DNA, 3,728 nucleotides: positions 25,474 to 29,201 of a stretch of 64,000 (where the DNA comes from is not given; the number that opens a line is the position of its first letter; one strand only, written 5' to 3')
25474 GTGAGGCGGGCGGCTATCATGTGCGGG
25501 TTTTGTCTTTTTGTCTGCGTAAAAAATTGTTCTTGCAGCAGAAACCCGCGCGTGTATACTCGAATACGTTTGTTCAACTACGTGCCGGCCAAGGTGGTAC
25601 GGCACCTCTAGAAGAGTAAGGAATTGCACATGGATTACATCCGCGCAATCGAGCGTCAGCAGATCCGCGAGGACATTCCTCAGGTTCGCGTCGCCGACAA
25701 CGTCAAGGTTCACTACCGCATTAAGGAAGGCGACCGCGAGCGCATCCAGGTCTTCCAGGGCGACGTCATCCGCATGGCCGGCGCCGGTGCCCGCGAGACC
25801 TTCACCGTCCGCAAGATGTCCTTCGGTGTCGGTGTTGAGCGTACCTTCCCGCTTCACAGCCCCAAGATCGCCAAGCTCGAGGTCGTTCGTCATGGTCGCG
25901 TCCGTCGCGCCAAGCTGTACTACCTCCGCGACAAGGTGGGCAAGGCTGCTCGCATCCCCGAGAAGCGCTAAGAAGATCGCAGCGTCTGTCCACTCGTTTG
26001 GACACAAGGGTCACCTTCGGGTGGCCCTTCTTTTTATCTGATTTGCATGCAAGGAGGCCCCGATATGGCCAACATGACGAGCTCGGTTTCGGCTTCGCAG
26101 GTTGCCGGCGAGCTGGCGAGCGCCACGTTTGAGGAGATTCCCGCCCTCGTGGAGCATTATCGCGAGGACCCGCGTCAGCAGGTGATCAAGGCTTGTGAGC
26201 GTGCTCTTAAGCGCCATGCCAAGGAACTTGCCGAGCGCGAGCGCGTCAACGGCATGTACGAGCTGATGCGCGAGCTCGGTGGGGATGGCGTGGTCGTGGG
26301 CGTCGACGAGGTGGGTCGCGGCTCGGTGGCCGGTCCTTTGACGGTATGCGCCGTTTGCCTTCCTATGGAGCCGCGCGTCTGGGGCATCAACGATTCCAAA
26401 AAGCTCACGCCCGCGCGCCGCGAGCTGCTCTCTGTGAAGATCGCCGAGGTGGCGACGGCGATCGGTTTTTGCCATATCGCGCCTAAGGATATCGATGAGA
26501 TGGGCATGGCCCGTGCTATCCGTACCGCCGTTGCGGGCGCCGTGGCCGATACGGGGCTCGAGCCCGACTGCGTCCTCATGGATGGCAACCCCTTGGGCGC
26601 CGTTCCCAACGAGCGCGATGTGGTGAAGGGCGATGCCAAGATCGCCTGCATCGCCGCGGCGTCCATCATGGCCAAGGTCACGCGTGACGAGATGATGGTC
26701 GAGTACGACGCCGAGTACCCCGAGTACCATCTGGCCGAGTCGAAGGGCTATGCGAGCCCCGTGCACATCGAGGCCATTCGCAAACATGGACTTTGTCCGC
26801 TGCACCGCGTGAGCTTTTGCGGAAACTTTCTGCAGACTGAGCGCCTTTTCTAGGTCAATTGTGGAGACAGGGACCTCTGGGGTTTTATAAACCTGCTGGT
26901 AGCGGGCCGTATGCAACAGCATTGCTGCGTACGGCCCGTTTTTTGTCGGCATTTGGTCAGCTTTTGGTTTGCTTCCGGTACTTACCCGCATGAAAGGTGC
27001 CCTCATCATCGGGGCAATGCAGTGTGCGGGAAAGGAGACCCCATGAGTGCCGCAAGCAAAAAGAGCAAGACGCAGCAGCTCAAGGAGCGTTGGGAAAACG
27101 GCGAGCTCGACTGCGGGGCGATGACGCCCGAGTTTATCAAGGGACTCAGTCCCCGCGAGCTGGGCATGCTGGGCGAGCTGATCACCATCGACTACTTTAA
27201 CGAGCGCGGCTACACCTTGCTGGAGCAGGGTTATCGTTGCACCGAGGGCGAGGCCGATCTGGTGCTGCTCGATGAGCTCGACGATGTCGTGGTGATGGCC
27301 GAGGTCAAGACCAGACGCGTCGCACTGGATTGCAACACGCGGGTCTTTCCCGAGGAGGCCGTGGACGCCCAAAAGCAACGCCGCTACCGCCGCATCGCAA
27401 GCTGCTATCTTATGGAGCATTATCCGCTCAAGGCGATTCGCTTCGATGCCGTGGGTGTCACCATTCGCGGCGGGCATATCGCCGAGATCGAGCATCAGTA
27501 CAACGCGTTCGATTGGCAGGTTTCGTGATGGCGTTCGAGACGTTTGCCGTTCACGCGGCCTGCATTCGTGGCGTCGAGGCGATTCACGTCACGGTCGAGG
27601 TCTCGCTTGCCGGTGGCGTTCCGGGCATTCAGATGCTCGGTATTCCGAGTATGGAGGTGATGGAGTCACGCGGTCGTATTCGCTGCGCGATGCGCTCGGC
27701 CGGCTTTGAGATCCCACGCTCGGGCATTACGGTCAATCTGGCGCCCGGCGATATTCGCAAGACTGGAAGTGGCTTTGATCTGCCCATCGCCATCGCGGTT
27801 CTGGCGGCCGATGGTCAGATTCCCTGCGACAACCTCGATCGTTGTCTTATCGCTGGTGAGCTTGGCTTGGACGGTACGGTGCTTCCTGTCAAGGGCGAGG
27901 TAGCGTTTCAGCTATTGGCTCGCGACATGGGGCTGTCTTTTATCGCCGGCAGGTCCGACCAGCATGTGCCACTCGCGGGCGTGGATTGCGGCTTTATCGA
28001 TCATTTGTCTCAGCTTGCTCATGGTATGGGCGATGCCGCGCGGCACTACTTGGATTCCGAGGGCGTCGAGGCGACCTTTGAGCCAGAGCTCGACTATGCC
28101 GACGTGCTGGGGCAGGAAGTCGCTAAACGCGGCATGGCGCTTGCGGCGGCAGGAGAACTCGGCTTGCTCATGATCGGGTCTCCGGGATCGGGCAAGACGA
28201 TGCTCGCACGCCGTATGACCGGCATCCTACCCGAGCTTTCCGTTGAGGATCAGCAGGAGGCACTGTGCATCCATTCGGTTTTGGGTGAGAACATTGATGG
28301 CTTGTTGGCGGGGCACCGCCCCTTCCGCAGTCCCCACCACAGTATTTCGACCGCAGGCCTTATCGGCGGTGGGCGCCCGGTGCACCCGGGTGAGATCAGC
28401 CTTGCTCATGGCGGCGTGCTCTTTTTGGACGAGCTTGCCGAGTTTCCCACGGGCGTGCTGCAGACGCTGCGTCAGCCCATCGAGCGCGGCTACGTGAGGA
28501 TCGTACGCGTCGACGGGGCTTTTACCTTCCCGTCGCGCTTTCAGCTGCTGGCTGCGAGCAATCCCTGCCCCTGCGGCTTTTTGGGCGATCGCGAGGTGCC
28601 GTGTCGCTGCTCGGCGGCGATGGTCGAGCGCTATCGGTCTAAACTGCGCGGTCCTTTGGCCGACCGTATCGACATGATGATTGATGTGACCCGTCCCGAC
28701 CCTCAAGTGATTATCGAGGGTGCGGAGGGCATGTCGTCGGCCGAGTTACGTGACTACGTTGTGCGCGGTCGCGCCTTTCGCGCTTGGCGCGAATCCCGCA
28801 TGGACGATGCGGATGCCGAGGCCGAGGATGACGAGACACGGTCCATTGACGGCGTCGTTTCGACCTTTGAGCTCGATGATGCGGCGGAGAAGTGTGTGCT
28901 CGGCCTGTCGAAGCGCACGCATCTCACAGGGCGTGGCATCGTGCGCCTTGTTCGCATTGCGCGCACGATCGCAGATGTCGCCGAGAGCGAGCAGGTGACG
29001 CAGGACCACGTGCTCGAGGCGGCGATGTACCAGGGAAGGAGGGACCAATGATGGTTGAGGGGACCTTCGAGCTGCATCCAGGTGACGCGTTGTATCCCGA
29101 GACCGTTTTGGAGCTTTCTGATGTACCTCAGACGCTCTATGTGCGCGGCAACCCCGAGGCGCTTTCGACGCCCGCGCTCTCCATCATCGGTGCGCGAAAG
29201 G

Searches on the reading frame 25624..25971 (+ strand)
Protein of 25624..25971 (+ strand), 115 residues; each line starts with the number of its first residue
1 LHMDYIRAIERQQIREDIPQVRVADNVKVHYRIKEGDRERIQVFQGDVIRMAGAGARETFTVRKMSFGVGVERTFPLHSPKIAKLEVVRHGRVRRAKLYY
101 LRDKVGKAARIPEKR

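Call 9: search_protein_families(library=pfam, proteins=[window:25624-25971:+])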
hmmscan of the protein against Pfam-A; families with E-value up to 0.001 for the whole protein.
window:25624-25971:+ (115 aa): 1 family
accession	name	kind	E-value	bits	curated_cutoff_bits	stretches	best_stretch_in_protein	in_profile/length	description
PF01245.26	Ribosomal_L19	-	3.4e-48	162.7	22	1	5-114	2-111/111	Ribosomal protein L19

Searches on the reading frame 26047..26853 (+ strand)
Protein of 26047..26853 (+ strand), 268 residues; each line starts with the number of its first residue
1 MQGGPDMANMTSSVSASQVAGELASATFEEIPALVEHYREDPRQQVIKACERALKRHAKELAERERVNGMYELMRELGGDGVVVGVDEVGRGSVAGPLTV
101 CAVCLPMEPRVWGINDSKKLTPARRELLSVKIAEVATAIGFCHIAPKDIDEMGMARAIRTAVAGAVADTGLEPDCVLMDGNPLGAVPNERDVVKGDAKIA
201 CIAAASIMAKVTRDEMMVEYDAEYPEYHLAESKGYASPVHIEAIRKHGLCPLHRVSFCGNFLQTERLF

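Call 19: search_protein_families(library=pfam, proteins=[window:26047-26853:+])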
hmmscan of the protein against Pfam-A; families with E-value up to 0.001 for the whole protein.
window:26047-26853:+ (268 aa): 1 family
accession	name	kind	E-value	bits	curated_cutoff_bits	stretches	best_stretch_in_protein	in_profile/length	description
PF01351.25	RNase_HII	-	5.1e-37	128.1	25.8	1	84-258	1-197/199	Ribonuclease HII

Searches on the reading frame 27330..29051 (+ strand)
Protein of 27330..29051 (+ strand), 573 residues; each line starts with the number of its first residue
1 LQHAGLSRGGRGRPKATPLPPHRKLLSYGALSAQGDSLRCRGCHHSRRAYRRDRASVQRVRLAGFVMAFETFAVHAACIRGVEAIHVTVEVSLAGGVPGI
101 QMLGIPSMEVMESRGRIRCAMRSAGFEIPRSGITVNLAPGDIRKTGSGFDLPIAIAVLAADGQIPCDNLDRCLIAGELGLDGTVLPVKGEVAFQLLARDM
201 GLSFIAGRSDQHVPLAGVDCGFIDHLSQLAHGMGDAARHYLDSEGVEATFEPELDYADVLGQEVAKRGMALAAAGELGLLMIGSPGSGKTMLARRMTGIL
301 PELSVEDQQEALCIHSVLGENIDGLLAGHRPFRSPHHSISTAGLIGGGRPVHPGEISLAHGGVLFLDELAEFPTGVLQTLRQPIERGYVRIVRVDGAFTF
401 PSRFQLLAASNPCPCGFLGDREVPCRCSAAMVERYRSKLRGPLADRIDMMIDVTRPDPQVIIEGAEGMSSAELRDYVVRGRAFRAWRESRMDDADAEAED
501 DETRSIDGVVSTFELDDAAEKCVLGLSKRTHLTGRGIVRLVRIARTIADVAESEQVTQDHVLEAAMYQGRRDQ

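Call 20: search_protein_families(library=pfam, proteins=[window:27330-29051:+])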
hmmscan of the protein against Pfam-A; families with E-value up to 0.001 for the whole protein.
window:27330-29051:+ (573 aa): 6 families
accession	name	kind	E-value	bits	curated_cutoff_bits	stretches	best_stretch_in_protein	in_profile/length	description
PF01078.27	Mg_chelatase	-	7.7e-79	264.3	20.3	1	255-456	1-202/207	Magnesium chelatase, subunit ChlI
PF13541.12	ChlI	-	4.2e-31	107.8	27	1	89-202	1-112/121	Subunit ChlI of Mg-chelatase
PF13335.12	Mg_chelatase_C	-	4.1e-14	53.4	26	1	468-567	2-93/94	Magnesium chelatase, subunit ChlI C-terminal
PF07728.20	AAA_5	-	3.4e-08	34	22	1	279-414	2-125/139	AAA domain (dynein-related subfamily)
PF00158.32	Sigma54_activat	-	4.5e-06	26.9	20.2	0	348-411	81-142/168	Sigma-54 interaction domain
PF00493.29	MCM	-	0.00019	21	23.3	0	352-416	113-177/224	MCM P-loop domain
